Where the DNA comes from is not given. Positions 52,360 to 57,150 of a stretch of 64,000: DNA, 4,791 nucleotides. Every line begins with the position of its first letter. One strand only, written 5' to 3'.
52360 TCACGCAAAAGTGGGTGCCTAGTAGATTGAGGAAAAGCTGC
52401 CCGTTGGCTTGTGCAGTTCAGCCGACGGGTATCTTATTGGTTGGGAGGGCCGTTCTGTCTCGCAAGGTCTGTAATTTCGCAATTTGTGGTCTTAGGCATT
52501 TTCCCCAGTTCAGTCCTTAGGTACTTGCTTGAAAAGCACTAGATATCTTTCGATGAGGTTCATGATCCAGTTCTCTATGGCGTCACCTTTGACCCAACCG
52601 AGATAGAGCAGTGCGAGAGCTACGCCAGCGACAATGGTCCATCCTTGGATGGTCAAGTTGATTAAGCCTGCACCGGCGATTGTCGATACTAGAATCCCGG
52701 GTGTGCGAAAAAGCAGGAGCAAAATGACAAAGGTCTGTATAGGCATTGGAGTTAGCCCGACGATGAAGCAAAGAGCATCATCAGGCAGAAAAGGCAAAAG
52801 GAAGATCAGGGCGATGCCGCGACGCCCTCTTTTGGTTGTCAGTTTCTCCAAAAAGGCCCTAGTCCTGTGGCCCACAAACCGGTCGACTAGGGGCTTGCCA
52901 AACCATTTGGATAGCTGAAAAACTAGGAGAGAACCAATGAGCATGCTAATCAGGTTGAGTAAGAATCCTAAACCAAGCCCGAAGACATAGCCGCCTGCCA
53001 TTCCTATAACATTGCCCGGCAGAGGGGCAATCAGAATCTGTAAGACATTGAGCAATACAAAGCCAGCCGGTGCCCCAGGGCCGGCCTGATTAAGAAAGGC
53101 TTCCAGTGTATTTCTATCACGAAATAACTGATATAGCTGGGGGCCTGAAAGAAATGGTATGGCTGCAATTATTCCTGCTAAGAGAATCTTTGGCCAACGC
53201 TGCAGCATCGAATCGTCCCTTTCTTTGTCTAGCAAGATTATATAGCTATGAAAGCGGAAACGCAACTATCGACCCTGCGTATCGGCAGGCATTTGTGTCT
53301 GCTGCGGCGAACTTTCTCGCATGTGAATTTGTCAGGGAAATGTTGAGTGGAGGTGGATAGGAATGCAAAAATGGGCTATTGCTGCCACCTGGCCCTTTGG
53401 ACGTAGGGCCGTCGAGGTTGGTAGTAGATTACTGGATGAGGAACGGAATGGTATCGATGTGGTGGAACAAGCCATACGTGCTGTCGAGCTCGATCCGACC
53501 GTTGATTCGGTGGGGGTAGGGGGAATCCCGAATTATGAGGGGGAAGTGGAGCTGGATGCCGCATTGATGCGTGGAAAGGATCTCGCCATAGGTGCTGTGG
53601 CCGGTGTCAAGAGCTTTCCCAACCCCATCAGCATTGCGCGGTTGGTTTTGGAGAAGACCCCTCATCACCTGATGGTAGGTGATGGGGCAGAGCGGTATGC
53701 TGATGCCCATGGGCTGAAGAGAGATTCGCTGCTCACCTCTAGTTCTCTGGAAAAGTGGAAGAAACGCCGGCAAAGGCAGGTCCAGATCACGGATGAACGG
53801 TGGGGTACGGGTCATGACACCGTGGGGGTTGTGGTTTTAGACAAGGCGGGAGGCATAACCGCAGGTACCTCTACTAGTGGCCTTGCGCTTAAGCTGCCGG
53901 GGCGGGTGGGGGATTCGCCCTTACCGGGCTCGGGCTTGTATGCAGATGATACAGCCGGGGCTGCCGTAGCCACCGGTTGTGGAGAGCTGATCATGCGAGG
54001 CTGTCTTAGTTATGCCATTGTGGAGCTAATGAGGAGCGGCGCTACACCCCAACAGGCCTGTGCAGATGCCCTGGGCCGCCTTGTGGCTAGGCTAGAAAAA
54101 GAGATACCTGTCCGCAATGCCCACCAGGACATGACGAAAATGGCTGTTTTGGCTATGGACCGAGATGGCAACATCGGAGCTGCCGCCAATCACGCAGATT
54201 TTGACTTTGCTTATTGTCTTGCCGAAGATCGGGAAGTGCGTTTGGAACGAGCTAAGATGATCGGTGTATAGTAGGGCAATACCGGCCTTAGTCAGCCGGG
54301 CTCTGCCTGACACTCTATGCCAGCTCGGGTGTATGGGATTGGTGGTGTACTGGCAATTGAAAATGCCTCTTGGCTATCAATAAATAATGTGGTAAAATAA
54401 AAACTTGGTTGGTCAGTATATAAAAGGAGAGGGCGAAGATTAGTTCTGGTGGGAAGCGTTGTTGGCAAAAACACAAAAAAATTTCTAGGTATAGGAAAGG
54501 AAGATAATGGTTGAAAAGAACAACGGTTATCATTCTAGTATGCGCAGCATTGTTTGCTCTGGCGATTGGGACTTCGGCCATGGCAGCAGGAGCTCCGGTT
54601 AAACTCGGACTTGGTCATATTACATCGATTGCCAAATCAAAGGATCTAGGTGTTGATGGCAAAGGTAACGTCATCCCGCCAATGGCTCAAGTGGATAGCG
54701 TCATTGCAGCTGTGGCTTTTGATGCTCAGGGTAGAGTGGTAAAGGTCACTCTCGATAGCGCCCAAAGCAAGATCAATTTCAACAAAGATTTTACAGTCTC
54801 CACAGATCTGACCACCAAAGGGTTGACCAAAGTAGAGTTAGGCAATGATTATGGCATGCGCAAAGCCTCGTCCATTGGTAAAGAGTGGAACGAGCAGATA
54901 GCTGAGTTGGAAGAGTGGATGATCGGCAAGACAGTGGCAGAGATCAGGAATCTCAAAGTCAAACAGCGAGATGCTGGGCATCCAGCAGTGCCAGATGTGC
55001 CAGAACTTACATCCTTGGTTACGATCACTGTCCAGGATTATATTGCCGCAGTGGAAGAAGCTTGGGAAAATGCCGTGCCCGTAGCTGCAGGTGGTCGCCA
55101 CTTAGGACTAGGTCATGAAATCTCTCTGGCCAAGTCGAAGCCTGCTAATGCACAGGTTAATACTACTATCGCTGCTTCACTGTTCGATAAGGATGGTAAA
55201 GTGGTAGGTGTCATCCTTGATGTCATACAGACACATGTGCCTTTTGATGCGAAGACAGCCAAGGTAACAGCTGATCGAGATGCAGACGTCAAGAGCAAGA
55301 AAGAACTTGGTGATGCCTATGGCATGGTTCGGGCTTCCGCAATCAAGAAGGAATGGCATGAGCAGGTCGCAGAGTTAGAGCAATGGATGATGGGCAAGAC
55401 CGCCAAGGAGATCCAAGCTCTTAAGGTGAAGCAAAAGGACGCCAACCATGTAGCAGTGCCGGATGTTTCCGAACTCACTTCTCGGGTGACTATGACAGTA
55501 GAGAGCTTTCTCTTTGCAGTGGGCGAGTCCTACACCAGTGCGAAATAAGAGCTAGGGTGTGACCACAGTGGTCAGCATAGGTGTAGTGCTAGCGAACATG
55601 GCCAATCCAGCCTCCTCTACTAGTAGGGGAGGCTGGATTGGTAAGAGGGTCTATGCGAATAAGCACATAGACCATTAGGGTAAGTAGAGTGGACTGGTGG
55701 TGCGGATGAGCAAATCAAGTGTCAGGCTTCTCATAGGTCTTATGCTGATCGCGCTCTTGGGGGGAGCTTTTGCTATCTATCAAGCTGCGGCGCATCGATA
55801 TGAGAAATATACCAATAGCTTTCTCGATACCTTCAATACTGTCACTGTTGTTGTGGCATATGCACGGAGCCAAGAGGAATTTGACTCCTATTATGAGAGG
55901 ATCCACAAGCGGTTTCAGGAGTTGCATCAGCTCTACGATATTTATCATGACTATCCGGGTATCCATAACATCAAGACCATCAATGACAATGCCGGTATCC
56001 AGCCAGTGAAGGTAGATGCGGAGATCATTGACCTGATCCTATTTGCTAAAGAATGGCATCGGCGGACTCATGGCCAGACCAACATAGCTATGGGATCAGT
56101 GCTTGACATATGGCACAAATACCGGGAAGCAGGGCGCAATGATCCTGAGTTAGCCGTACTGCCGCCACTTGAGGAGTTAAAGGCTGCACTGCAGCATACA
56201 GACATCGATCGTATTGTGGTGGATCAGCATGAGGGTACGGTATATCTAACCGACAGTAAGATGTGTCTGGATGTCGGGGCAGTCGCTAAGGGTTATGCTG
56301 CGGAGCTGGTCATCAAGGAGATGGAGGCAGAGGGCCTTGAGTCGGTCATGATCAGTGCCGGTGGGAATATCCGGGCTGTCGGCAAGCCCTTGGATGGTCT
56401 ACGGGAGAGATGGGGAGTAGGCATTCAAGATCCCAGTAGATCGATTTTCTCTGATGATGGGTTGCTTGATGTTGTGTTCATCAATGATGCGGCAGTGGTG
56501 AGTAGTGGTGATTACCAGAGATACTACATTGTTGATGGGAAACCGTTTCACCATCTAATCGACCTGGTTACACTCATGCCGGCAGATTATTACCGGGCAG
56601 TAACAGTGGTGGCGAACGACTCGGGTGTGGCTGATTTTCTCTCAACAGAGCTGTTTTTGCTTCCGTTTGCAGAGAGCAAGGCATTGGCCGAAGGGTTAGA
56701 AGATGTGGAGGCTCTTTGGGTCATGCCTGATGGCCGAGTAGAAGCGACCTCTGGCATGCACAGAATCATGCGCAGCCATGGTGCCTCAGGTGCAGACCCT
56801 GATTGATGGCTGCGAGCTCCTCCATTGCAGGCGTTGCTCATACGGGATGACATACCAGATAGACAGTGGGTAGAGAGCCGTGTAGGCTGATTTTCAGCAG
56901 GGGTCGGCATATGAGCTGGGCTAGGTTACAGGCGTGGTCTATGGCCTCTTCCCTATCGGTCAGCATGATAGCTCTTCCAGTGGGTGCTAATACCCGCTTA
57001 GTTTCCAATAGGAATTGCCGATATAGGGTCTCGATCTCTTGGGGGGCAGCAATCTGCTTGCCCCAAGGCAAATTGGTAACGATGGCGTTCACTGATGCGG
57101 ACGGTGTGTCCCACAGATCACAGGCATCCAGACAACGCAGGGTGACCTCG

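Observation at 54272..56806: AT-rich island driving a secreted tandem-duplicated protein of unknown family immediately upstream of membrane-anchored ApbE: candidate extracytoplasmic flavinylation pair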

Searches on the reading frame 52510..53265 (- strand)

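Call 4: search_protein_families(library=pfam, proteins=[window:52510-53265:-], max_evalue=1)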
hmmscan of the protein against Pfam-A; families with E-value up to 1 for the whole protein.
window:52510-53265:- (251 aa): 2 families
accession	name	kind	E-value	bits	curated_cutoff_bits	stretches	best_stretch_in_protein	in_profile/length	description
PF09335.16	VTT_dom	-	2.5e-19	70.4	33.9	1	82-199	1-122/123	VTT domain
PF14029.11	DUF4244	-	0.044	13.7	27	1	211-240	22-51/54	Protein of unknown function (DUF4244)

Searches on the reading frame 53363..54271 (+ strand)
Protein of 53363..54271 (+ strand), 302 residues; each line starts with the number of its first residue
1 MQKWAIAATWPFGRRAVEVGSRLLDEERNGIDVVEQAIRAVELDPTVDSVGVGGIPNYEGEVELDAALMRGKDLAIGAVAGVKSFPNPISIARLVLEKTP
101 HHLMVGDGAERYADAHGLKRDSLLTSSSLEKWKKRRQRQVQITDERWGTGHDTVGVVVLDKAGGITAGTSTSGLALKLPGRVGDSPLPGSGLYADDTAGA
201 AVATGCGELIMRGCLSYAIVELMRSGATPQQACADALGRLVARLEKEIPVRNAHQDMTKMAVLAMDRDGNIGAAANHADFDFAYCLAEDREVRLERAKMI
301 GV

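Call 4: search_protein_families(library=pfam, proteins=[window:53363-54271:+], max_evalue=1)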
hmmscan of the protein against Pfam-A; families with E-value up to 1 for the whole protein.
window:53363-54271:+ (302 aa): 1 family
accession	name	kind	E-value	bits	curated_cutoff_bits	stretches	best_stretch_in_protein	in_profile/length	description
PF01112.23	Asparaginase_2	-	4.7e-71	239.9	27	1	15-284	28-297/309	Asparaginase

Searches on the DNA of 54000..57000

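Call 60: search_rna_families(source=window, start=54000, end=57000, threshold=evalue, max_evalue=1)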
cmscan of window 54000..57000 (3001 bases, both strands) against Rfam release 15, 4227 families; matches with E-value up to 1: 1.
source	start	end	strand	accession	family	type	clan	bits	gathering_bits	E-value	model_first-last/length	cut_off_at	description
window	55602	55641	+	RF03960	mir-6644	Gene; miRNA;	-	21.3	82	0.35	16-50/67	no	mir-6644 microRNA precursor family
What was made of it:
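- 54272..54510 (+): AT-rich intergenic spacer: promoter region and about 110-nt leader of the flavin-domain gene. No Rfam family matches it (call 60).
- Tried and rejected: Rfam found no riboswitch, FMN or otherwise, in the AT-rich leader (call 60).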
